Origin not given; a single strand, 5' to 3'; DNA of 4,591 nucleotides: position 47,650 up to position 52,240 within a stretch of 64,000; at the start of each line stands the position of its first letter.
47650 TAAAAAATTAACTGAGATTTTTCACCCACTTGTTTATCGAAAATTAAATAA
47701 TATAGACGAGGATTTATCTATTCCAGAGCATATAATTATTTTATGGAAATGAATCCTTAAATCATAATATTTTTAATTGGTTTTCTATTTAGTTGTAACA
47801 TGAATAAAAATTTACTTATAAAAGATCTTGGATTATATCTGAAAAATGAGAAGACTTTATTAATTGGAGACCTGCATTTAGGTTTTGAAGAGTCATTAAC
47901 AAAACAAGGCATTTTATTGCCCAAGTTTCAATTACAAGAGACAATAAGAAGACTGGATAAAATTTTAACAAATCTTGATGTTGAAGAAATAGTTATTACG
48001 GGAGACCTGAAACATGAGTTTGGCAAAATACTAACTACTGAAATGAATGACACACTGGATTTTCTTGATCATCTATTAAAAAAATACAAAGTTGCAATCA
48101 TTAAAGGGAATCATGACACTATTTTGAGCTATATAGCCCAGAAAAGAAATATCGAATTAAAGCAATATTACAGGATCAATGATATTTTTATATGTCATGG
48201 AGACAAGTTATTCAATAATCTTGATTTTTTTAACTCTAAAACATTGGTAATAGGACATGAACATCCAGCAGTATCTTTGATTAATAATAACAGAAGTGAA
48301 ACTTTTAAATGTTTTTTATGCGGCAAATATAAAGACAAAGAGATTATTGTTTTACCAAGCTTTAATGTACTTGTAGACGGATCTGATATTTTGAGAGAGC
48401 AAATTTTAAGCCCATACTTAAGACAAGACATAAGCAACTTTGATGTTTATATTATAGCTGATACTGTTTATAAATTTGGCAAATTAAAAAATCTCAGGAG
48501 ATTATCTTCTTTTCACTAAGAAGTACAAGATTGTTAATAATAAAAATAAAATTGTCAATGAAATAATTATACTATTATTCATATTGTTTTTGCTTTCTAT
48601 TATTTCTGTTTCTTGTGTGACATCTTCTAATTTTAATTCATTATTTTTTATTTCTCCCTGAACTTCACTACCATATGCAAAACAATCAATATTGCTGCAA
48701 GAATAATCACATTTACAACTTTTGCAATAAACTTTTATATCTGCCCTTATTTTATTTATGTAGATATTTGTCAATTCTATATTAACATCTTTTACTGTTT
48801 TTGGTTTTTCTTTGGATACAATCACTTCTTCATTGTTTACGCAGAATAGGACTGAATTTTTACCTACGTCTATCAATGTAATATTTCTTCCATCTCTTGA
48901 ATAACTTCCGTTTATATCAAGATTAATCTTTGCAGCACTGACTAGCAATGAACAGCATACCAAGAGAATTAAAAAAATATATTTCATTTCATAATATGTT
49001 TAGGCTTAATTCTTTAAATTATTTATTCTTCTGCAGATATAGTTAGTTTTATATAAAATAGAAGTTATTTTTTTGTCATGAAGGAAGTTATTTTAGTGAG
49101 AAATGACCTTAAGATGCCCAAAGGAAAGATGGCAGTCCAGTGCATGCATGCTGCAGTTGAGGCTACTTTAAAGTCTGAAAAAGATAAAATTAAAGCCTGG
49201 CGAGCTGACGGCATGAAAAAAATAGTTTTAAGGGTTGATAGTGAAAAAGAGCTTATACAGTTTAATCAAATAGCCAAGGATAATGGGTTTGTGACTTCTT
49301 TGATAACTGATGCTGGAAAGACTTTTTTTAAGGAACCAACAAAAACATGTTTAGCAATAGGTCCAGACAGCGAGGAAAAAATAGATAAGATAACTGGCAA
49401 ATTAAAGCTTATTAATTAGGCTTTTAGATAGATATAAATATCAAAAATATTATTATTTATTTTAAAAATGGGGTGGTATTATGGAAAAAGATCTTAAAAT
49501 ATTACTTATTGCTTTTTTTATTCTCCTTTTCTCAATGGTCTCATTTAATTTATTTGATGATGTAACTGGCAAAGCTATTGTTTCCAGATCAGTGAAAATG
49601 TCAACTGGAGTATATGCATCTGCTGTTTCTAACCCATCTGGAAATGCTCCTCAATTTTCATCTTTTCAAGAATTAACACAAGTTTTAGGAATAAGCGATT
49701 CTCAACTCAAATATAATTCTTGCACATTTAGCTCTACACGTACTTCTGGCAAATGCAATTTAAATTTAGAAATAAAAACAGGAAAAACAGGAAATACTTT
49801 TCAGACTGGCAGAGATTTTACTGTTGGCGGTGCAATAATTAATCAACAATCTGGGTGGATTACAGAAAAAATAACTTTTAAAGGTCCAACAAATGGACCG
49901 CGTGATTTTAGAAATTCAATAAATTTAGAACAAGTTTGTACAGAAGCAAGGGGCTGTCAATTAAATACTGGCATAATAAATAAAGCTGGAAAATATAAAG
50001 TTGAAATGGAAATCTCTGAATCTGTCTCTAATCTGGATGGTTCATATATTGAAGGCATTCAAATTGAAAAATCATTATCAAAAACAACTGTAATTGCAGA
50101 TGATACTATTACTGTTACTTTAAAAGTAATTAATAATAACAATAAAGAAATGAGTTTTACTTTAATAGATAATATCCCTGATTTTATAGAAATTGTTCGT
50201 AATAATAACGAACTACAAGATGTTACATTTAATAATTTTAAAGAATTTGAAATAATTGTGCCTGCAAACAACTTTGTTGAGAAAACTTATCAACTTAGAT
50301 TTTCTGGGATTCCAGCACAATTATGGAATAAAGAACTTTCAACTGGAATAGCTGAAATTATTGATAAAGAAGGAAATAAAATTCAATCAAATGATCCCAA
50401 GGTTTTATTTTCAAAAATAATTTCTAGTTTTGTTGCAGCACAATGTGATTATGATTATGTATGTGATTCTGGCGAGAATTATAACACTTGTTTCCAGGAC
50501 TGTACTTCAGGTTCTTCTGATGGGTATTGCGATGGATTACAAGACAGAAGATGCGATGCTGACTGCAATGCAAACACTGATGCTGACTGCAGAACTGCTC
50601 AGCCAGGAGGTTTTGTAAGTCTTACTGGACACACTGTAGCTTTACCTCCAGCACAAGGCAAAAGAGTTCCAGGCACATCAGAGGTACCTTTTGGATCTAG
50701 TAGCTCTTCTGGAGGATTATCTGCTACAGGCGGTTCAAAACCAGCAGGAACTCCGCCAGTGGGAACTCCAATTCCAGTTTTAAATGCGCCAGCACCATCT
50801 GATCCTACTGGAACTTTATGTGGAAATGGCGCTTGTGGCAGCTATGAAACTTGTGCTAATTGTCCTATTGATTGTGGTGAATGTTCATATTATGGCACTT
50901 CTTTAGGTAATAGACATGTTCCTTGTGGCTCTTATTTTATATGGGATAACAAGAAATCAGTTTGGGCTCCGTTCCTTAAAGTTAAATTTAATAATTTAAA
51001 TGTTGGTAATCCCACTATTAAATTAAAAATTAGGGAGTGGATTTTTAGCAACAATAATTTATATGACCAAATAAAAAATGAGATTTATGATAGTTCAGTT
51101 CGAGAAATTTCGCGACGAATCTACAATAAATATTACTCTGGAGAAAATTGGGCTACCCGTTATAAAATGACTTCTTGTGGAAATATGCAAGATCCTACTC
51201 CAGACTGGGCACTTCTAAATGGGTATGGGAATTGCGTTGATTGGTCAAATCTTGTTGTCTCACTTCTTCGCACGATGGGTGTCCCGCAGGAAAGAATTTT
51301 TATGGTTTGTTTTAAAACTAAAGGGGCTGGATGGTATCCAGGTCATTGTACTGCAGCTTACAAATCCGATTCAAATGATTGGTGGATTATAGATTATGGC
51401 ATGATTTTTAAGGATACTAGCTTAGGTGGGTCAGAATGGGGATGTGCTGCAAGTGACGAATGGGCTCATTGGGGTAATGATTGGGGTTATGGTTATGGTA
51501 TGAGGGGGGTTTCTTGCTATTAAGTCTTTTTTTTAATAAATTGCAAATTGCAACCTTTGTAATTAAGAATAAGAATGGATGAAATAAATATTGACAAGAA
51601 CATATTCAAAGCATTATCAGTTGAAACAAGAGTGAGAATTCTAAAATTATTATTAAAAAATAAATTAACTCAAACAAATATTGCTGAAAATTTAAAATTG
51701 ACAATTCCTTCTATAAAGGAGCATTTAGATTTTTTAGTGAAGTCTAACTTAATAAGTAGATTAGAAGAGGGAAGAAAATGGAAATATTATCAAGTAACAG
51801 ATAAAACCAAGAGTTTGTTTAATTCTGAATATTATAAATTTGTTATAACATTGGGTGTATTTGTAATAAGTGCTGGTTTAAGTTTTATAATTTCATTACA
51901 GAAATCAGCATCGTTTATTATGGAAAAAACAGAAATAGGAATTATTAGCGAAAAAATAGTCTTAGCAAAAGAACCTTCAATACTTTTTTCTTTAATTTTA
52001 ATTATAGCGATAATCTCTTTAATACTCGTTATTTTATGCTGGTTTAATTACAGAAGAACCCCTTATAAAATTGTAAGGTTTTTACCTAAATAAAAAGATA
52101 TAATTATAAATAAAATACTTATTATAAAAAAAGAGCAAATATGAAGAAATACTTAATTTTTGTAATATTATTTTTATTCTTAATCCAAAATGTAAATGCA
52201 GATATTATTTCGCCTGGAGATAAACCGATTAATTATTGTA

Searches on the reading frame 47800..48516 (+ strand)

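Call 36: search_protein_families(library=pfam, proteins=[window:47800-48516:+], max_evalue=0.001)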
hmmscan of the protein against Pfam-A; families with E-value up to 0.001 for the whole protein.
window:47800-48516:+ (239 aa): 2 families
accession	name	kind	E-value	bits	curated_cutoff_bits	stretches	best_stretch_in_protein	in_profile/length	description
PF00149.33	Metallophos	-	5.9e-11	43.6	21.5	1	18-153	2-135/191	Calcineurin-like phosphoesterase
PF12850.12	Metallophos_2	-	0.00043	20.8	27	1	22-157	6-119/154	Calcineurin-like phosphoesterase superfamily domain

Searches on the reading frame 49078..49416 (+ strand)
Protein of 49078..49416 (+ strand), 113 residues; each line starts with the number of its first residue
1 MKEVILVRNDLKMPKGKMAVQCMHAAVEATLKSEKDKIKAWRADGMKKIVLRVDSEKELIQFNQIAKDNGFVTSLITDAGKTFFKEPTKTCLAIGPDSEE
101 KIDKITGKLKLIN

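Call 37: search_protein_families(library=pfam, proteins=[window:49078-49416:+], max_evalue=0.001)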
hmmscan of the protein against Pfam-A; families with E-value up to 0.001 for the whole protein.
window:49078-49416:+ (113 aa): 1 family
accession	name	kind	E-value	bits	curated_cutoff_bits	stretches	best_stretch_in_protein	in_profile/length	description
PF01981.21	PTH2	-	2.1e-38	131.5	23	1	1-112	1-115/115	Peptidyl-tRNA hydrolase PTH2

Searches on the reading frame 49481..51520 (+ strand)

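Call 37: search_protein_families(library=pfam, proteins=[window:49481-51520:+], max_evalue=0.001)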
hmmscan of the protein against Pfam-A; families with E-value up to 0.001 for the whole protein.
window:49481-51520:+ (680 aa): 2 families
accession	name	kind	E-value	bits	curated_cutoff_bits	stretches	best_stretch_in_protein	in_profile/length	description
PF01841.26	Transglut_core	-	1.6e-07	32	23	1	543-638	17-107/108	Transglutaminase-like superfamily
PF04473.18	DUF553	-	9.4e-06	25.6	20.5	1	515-641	20-115/140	Transglutaminase-like domain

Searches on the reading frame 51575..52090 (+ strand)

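Call 37: search_protein_families(library=pfam, proteins=[window:51575-52090:+], max_evalue=0.001)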
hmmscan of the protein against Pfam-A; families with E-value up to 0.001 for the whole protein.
window:51575-52090:+ (172 aa): 4 families
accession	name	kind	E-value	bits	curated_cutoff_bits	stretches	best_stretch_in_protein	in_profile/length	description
PF01022.26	HTH_5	-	1.9e-09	37.7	22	1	17-61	2-46/47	Bacterial regulatory protein, arsR family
PF13412.12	HTH_24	-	7.7e-06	25.8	21.9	1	17-60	3-47/48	Winged helix-turn-helix DNA-binding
PF14947.12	HTH_45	-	0.00013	22.4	25.5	1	20-83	9-67/77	Winged helix-turn-helix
PF01371.25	Trp_repressor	-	0.00083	19.8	27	0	15-47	34-66/88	Trp repressor protein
